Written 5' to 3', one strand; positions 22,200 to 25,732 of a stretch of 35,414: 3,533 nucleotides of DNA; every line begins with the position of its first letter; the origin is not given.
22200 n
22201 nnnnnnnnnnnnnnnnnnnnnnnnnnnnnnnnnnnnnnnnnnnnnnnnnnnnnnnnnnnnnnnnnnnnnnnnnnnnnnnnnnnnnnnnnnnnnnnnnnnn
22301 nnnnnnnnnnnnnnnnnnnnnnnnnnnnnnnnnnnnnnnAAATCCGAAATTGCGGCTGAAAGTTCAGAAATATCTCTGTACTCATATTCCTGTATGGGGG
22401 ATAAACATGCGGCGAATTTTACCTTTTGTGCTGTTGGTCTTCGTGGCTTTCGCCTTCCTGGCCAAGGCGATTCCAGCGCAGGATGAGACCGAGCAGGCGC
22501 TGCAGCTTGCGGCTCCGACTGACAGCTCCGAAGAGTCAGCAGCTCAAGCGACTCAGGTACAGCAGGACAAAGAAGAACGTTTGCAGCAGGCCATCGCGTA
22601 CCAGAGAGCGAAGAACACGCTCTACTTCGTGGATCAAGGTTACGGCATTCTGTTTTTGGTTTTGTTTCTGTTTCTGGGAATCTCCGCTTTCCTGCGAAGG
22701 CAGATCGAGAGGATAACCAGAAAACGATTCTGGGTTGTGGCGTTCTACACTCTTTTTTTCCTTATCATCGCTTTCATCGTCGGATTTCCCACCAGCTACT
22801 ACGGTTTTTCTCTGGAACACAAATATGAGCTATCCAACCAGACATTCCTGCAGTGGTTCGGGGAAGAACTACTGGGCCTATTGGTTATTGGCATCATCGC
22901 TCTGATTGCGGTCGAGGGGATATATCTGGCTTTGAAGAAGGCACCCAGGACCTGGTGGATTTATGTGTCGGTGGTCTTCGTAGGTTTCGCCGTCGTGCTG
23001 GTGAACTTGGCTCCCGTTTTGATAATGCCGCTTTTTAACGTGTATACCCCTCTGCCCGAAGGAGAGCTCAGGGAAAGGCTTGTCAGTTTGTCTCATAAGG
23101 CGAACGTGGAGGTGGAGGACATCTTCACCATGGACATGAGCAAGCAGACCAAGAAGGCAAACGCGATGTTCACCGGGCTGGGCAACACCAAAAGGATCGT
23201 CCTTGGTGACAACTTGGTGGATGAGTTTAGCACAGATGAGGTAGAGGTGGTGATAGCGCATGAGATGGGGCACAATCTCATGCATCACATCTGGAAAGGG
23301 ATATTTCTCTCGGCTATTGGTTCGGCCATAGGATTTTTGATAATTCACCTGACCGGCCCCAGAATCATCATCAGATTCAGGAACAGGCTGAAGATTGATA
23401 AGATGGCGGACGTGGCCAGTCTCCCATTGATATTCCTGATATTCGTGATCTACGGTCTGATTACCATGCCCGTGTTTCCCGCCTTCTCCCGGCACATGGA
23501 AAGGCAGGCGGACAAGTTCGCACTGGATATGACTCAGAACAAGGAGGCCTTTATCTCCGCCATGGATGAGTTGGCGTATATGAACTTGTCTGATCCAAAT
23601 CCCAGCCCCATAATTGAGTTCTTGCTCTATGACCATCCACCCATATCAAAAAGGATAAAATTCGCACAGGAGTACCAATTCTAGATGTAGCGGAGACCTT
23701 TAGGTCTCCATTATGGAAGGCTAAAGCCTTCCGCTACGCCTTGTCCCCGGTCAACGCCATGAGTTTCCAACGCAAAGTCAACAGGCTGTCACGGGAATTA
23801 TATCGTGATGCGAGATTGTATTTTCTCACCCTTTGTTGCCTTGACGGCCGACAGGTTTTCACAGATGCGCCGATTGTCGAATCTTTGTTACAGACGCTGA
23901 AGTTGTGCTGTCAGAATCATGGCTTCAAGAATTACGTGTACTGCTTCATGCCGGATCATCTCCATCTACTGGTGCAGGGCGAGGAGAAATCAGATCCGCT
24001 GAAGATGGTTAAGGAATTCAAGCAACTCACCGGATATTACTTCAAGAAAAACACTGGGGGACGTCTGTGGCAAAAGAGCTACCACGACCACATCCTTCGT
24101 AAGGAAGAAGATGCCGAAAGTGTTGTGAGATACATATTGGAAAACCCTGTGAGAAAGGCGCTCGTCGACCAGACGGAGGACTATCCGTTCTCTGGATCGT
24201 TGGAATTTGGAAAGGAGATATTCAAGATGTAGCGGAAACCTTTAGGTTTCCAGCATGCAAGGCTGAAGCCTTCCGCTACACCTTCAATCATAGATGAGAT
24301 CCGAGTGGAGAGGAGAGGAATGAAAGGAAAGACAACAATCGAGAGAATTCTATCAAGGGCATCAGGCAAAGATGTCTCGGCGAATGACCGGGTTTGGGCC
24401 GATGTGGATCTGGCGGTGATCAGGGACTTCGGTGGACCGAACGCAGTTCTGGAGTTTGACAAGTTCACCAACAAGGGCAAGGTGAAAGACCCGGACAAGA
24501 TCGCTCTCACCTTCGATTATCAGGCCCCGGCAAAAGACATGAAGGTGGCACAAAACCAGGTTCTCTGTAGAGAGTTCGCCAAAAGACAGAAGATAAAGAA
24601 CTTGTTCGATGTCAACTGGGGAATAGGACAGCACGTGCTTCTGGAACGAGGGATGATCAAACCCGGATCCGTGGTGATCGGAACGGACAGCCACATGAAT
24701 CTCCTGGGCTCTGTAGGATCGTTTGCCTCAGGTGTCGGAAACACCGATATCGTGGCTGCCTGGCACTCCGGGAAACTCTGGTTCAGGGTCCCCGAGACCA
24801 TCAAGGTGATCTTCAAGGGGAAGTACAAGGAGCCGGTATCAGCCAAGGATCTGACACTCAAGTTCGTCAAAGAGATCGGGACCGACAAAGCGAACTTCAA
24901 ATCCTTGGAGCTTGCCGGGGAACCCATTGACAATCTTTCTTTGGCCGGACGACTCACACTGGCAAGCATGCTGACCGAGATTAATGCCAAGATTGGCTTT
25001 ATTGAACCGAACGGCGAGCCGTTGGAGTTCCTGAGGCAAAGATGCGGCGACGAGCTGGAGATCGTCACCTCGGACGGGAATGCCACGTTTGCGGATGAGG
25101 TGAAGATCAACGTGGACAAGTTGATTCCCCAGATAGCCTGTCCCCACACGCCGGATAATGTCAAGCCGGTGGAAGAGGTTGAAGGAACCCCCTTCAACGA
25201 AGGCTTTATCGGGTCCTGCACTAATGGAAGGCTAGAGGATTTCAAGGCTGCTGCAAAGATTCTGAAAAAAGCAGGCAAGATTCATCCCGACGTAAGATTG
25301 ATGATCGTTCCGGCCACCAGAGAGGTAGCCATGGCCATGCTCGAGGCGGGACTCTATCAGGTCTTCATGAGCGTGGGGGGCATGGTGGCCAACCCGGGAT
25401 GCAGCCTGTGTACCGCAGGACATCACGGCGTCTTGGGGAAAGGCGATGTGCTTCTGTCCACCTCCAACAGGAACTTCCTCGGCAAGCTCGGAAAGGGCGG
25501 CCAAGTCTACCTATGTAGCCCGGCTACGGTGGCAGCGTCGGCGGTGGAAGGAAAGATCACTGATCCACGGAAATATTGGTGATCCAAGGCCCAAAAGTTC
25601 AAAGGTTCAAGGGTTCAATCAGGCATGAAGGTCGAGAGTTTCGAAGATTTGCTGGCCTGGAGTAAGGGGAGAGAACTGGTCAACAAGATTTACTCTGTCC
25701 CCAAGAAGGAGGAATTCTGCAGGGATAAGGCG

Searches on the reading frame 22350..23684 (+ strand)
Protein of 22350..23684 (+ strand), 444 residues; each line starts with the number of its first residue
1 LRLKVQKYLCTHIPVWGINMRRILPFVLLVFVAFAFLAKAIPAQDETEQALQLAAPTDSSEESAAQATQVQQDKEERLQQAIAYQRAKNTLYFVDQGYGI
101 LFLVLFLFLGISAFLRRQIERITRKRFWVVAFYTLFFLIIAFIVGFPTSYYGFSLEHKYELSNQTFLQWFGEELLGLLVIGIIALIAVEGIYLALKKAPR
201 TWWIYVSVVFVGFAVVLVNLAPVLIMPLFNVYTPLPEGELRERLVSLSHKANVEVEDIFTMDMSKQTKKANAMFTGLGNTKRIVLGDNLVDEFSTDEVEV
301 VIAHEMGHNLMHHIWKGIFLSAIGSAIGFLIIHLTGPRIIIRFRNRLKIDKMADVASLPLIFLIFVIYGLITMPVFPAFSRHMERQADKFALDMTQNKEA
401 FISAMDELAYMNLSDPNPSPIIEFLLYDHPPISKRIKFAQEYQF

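Call 8: search_protein_families(library=pfam, proteins=[window:22350-23684:+], max_evalue=0.001)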
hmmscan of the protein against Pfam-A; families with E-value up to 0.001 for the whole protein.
window:22350-23684:+ (444 aa): 2 families
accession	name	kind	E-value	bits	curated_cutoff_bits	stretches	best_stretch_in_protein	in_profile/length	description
PF01435.24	Peptidase_M48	-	4.8e-29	101.9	20.3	1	235-441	2-184/186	Peptidase family M48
PF16491.10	Peptidase_M48_N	-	2e-24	86.9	27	1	74-230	20-178/179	CAAX prenyl protease N-terminal, five membrane helices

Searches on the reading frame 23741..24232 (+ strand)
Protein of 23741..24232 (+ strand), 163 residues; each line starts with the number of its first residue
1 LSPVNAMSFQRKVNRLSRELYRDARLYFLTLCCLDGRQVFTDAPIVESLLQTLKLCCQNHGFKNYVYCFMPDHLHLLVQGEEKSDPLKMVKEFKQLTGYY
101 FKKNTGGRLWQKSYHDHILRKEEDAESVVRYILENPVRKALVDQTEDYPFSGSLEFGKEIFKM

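Call 8: search_protein_families(library=pfam, proteins=[window:23741-24232:+], max_evalue=0.001)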
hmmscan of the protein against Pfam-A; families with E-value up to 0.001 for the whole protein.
window:23741-24232:+ (163 aa): 1 family
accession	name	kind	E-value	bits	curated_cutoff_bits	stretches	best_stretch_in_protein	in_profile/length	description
PF01797.21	Y1_Tnp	-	9.1e-14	52.1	23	1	29-133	9-119/121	Transposase IS200 like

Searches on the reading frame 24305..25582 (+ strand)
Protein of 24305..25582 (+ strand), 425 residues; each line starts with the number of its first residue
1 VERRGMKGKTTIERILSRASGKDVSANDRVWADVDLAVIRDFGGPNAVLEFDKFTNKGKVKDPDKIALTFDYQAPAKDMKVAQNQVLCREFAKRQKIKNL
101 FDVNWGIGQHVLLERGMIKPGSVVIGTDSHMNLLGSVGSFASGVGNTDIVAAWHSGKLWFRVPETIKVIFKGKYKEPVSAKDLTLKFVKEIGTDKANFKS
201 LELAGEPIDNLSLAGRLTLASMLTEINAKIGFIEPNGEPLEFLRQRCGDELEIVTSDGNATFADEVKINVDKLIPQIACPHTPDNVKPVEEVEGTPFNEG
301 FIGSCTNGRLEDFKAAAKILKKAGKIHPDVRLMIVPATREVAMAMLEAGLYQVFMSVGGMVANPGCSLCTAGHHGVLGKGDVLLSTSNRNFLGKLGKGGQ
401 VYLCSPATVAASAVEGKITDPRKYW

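Call 8: search_protein_families(library=pfam, proteins=[window:24305-25582:+], max_evalue=0.001)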
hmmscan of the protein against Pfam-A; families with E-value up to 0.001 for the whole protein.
window:24305-25582:+ (425 aa): 1 family
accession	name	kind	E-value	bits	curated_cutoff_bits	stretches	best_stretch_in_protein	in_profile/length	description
PF00330.25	Aconitase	-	2.8e-79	267.7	28.7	1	34-416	20-463/463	Aconitase family (aconitate hydratase)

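Call 67: search_protein_families(library=ncbifam, proteins=[window:24305-25582:+], max_evalue=1e-10)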
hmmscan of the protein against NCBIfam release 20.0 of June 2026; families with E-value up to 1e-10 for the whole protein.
window:24305-25582:+ (425 aa): 19 families
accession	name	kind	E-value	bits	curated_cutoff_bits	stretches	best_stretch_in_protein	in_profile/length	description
NF001614.1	PRK00402.1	subfamily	6e-142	473.2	385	1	10-422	2-415/415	aconitase/3-isopropylmalate dehydratase large subunit family protein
TIGR02086.1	IPMI_arch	subfamily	2.8e-138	461.1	410.15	1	10-422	2-410/411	3-isopropylmalate dehydratase/homoaconitate hydratase family large subunit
TIGR01343.1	hacA_fam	subfamily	3e-138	460.8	385.7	1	10-422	1-412/412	homoaconitate hydratase family protein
NF040615.1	HacA_Meth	equivalog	2.3e-119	398.9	550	1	10-420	2-417/419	homoaconitase large subunit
TIGR02083.1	LEU2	equivalog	4.6e-119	398.1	610.65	1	10-423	2-418/419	3-isopropylmalate dehydratase large subunit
NF009116.0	PRK12466.1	subfamily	4.8e-78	262.8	531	2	9-291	5-305/472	3-isopropylmalate dehydratase large subunit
NF005558.0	PRK07229.1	equivalog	1.4e-72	245.3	612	1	10-423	4-414/647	aconitate hydratase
NF004016.0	PRK05478.1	subfamily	2e-68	231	510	2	286-424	329-466/468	3-isopropylmalate dehydratase large subunit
TIGR01342.1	acon_putative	hypoth_equivalog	2.7e-58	197.7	719.15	1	28-423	20-411/655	putative aconitate hydratase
TIGR00170.1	leuC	equivalog_domain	2.8e-55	187.8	560.25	2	298-423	340-465/466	3-isopropylmalate dehydratase large subunit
TIGR00139.1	h_aconitase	equivalog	4.4e-53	180.7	529.9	2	21-233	19-230/709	homoaconitase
NF006690.0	PRK09238.1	equivalog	2e-48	165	782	1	251-424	646-817/852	bifunctional aconitate hydratase 2/2-methylisocitrate dehydratase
TIGR00117.1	acnB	equivalog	6.4e-38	130.1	1287.2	1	252-424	646-815/844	bifunctional aconitate hydratase 2/2-methylisocitrate dehydratase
TIGR01340.1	aconitase_mito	equivalog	2e-30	105.8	825.35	1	104-418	132-472/745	aconitate hydratase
NF009520.0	PRK12881.1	subfamily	9.4e-22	76.5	905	1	123-254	206-337/893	aconitate hydratase AcnA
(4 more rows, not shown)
